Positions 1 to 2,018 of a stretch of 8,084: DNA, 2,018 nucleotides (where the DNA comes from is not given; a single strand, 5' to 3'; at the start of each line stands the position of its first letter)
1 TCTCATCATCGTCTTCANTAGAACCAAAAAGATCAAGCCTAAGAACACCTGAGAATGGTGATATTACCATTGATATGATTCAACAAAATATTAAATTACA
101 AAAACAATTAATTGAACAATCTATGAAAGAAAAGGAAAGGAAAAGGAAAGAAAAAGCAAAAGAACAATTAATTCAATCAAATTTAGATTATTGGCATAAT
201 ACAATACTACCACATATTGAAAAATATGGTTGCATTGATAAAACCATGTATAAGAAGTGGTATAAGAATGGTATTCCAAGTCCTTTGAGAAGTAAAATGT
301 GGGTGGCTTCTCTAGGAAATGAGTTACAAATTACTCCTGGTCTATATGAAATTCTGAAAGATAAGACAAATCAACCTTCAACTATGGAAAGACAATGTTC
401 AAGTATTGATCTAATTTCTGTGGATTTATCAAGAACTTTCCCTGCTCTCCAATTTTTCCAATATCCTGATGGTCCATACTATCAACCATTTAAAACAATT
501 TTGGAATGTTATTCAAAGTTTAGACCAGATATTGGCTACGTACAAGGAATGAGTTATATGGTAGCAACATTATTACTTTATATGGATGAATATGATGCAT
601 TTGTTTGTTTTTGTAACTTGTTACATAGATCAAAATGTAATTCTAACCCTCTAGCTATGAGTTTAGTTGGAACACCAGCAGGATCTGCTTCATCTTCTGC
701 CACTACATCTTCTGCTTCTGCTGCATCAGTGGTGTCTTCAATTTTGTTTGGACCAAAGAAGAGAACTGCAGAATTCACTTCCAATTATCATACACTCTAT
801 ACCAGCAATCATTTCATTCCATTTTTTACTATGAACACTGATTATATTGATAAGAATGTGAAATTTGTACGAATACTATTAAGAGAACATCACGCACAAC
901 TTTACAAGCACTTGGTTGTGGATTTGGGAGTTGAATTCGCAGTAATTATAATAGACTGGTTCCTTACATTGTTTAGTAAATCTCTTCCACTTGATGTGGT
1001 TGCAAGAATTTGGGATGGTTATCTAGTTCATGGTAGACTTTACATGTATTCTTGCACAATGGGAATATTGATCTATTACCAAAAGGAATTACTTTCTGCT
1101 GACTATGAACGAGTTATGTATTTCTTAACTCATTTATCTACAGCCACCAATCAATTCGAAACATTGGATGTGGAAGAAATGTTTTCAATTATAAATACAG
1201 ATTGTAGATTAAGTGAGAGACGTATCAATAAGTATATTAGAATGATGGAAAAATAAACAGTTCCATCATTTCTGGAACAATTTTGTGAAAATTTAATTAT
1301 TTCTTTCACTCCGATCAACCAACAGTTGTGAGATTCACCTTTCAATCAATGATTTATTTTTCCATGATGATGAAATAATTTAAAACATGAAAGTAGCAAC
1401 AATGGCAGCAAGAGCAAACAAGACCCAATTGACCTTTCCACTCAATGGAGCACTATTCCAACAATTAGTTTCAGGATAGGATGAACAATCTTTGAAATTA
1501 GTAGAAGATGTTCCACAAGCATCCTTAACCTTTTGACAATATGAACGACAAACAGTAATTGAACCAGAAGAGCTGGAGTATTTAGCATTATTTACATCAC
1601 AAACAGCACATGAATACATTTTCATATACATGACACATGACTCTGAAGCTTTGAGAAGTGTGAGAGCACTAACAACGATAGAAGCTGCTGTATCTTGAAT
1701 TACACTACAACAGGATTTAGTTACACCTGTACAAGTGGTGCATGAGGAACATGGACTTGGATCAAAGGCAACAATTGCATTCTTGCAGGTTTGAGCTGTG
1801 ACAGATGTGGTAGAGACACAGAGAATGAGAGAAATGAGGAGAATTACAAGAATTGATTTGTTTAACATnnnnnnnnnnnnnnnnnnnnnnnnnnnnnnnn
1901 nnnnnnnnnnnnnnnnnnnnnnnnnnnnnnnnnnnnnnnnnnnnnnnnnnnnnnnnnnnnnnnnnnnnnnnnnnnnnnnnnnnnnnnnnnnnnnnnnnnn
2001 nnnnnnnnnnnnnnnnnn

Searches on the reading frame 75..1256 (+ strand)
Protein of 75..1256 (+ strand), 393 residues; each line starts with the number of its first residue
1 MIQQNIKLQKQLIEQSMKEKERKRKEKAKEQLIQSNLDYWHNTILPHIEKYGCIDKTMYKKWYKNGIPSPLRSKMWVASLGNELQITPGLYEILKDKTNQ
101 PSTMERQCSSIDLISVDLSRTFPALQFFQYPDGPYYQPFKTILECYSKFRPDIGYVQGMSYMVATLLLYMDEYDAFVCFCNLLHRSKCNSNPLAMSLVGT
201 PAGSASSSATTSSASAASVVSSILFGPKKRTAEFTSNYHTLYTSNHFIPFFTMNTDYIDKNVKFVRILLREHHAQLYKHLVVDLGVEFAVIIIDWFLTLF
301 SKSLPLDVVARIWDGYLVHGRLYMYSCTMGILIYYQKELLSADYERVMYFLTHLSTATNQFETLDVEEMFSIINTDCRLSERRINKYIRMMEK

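Call 4: search_protein_families(library=pfam, proteins=[window:75-1256:+], max_evalue=1)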
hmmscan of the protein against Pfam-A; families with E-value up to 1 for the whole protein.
window:75-1256:+ (393 aa): 3 families
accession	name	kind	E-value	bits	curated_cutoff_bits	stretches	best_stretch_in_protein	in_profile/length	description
PF00566.25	RabGAP-TBC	-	7.3e-45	153.7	25.2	2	71-190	3-125/216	Rab-GTPase-TBC domain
PF23436.1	RabGap-TBC_2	-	3.6e-21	76.3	27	2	241-353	47-159/214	RabGAP TBC domain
PF23815.1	DUF7186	-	0.24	11.8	27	1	278-296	6-24/39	Family of unknown function (DUF7186)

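Call 10: find_homologous_proteins(query=window:75-1256:+, max_evalue=1e-20)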
Query window:75-1256:+ (393 aa): 122 proteins with E <= 1e-20 among 3874 candidates; the best 120 are listed.
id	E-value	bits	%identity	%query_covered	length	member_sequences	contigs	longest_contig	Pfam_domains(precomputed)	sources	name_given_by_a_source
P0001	1.7e-264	895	100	100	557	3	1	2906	PF00566.26,PF23436.2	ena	-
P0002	6.1e-229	778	84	100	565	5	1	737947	PF00566.26,PF23436.2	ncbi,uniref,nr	ncbi:hypothetical protein C9374_000925 [Naegleria lovaniensis]|uniref:Rab-GAP TBC domain-containing 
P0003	5.6e-219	745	80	100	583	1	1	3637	PF00566.26,PF23436.2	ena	-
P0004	9.4e-158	543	63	99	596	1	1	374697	PF00566.26,PF23436.2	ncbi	ncbi:hypothetical protein ABK040_004789 [Willaertia magna]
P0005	1.6e-62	230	44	45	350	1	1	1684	PF00566.26,PF23436.2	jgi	-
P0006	1.2e-55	207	36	74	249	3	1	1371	PF00566.26,PF23436.2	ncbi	-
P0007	3.3e-51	193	34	76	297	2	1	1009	PF00566.26,PF23436.2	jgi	-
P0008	4.4e-50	189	28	89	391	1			PF00566.26,PF23436.2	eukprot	eukprot:CFRG7553T1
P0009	1.7e-48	184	33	72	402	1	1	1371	PF00566.26,PF23436.2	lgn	-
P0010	1.1e-47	181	31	94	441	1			PF00566.26,PF23436.2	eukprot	eukprot:TRINITY_DN11097_c0_g1_i1.p1 TRINITY_DN11097_c0_g1~~TRINITY_DN11097_c0_g1_i1.p1 ORF type:comp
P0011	8.9e-47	178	32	84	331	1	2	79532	PF00566.26,PF23436.2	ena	-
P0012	1.0e-46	178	31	89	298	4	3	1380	PF00566.26,PF23436.2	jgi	-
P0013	1.3e-46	178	30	93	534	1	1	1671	PF00566.26,PF13499.13,PF12763.14,PF23436.2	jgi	-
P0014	3.5e-46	176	32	93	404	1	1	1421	PF00566.26,PF23436.2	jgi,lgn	-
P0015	4.5e-46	176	34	80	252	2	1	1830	PF00566.26,PF23436.2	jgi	-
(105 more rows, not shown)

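Call 12: find_encoding_contigs(protein=P0002, flank=10000, max_places=3)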
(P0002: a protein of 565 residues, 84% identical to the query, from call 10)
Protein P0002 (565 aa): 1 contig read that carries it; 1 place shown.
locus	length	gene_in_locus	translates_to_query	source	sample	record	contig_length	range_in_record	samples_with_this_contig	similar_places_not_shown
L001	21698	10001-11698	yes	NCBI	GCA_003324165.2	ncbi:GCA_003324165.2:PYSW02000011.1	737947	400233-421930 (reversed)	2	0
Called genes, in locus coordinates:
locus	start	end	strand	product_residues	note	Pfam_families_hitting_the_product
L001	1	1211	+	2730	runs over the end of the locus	PF08709:Ins145_P3_rec, PF02815:MIR, PF01365:RYDR_ITPR, PF08454:RIH_assoc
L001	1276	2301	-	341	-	-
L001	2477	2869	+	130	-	PF00550:PP-binding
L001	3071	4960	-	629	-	-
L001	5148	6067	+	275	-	-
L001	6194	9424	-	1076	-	PF13570:Beta-prop_ACSF4 (faint), PF00069:Pkinase, PF07714:PK_Tyr_Ser-Thr, PF06293:Kdo (weak), PF14531:Kinase-like (faint), PF00069:Pkinase, PF06479:Ribonuc_2-5A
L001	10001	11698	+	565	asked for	PF00566:RabGAP-TBC, PF23436:RabGap-TBC_2, PF00566:RabGAP-TBC, PF23436:RabGap-TBC_2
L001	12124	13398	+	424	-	PF00226:DnaJ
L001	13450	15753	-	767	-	PF04558:tRNA_synt_1c_R1, PF00749:tRNA-synt_1c, PF03950:tRNA-synt_1c_C, PF20974:tRNA-synt_1c_C2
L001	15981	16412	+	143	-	-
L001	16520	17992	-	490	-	-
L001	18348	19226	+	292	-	PF00046:Homeodomain (weak), PF05920:Homeobox_KN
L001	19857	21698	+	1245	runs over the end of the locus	PF02415:Chlam_PMP (faint), PF00069:Pkinase, PF03109:ABC1 (faint), PF07714:PK_Tyr_Ser-Thr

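Call 13: find_encoding_contigs(protein=P0004, flank=10000, max_places=3)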
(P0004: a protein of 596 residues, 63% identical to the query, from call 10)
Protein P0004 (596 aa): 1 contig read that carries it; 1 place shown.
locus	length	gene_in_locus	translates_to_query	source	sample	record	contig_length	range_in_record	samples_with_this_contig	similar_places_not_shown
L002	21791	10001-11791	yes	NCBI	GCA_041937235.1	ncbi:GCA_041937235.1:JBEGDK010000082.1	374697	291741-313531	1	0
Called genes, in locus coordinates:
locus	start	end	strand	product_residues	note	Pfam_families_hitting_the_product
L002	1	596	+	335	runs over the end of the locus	-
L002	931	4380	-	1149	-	PF02463:SMC_N, PF13476:AAA_23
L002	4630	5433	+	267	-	-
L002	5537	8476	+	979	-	-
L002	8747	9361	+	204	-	-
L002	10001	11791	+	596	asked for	PF00566:RabGAP-TBC, PF23436:RabGap-TBC_2, PF00566:RabGAP-TBC, PF23436:RabGap-TBC_2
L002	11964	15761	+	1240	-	PF13570:Beta-prop_ACSF4 (weak), PF07714:PK_Tyr_Ser-Thr, PF00069:Pkinase, PF14531:Kinase-like (faint), PF00069:Pkinase, PF06479:Ribonuc_2-5A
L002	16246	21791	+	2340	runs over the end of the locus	PF17803:Cadherin_4, PF17963:Big_9, PF17963:Big_9, PF17803:Cadherin_4, PF17963:Big_9, PF17803:Cadherin_4, PF17892:Cadherin_5, PF17963:Big_9, +8 more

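Call 14: find_encoding_contigs(protein=P0001, flank=10000, max_places=3)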
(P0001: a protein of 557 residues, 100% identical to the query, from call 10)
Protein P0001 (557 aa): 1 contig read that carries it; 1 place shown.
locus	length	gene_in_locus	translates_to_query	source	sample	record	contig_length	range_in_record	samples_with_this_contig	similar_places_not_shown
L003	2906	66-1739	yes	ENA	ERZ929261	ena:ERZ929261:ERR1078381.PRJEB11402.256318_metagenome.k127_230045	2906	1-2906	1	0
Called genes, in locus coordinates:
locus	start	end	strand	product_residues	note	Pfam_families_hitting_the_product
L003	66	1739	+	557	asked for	PF00566:RabGAP-TBC, PF23436:RabGap-TBC_2, PF00566:RabGAP-TBC, PF23436:RabGap-TBC_2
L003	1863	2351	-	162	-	-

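Call 28: list_cluster_members(proteins=[P0001, P0003])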
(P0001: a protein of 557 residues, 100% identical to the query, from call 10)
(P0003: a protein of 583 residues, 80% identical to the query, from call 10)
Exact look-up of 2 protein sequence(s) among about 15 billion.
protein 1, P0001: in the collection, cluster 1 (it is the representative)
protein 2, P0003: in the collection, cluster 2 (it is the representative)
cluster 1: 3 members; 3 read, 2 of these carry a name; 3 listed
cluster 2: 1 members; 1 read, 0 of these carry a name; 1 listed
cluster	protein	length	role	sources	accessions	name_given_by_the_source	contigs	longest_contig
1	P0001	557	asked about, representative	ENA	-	-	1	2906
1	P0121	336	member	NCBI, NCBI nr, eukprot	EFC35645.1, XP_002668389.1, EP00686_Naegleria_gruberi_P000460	rabGTPase-activating protein [Naegleria gruberi] | XP_002668389.1 rabGTPase-activating protein [Naegleria gruberi strain NEG-M]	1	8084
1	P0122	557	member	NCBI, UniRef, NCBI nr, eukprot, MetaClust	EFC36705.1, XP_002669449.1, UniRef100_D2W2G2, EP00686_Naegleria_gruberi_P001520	rabGTPase-activating protein [Naegleria gruberi] | RabGTPase-activating protein n=2 Tax=Naegleria gruberi TaxID=5762 RepID=D2W2G2_NAEGR | XP_002669449.1 rabGTPase-activating protein [Naegleria gruberi strain NEG-M]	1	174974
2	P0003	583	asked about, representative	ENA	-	-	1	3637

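Call 29: find_encoding_contigs(protein=P0122, flank=10000, max_places=4)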
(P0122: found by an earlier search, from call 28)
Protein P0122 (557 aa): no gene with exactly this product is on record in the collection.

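Call 30: find_encoding_contigs(protein=P0121, flank=10000, max_places=4)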
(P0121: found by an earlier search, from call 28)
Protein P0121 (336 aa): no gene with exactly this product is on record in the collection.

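Call 63: find_encoding_contigs(protein=P0128, flank=10000, max_places=4)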
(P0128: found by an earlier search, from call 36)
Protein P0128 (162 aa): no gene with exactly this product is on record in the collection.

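Call 64: find_encoding_contigs(protein=P0129, flank=10000, max_places=4)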
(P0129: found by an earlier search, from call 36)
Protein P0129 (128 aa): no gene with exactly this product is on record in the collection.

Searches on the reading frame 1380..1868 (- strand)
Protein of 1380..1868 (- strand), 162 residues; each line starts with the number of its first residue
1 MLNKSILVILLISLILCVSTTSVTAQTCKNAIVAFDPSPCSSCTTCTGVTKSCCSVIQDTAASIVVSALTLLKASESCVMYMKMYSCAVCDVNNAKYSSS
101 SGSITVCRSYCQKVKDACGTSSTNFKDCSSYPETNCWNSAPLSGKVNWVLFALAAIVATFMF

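Call 4: search_protein_families(library=pfam, proteins=[window:1380-1868:-], max_evalue=1)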
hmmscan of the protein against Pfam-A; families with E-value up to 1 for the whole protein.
window:1380-1868:- (162 aa): 1 family
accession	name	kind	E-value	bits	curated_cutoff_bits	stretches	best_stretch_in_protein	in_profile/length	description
PF01392.28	Fz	-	0.0036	18.3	32.1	1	66-133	35-108/110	Fz domain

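Call 6: find_encoding_contigs(protein=window:1380-1868:-, flank=10000, max_places=4)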
Protein window:1380-1868:- (162 aa): no gene with exactly this product is on record in the collection.

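Call 36: list_cluster_members(proteins=[L003:1863-2351:-, window:1380-1868:-, window:5616-6002:+, window:5993-6337:+, window:6744-7343:+, window:7279-7674:+, window:7679-7894:+, window:6460-6747:+])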
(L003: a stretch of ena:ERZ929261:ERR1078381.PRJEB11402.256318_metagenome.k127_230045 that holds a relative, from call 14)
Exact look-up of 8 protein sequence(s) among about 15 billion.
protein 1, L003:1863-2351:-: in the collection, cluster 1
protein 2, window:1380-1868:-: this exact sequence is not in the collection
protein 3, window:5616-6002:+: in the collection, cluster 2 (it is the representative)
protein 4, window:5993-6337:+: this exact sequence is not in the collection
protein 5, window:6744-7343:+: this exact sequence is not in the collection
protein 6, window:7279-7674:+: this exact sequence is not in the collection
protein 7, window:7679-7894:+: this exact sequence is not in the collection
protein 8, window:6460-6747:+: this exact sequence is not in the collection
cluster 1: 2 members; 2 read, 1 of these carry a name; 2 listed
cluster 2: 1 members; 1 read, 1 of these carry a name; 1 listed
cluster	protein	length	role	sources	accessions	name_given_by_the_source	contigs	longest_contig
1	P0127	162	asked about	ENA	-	-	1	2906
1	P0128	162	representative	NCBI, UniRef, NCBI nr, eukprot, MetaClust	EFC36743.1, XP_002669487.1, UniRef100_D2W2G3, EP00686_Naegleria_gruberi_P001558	hypothetical protein NAEGRDRAFT_82136 [Naegleria gruberi] | Transmembrane protein n=1 Tax=Naegleria gruberi TaxID=5762 RepID=D2W2G3_NAEGR | uncharacterized protein NAEGRDRAFT_82136 [Naegleria gruberi]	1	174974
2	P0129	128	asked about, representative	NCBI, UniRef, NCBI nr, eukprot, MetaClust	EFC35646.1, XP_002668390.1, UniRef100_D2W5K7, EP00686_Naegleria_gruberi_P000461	predicted protein [Naegleria gruberi] | Predicted protein n=1 Tax=Naegleria gruberi TaxID=5762 RepID=D2W5K7_NAEGR | uncharacterized protein NAEGRDRAFT_54814 [Naegleria gruberi]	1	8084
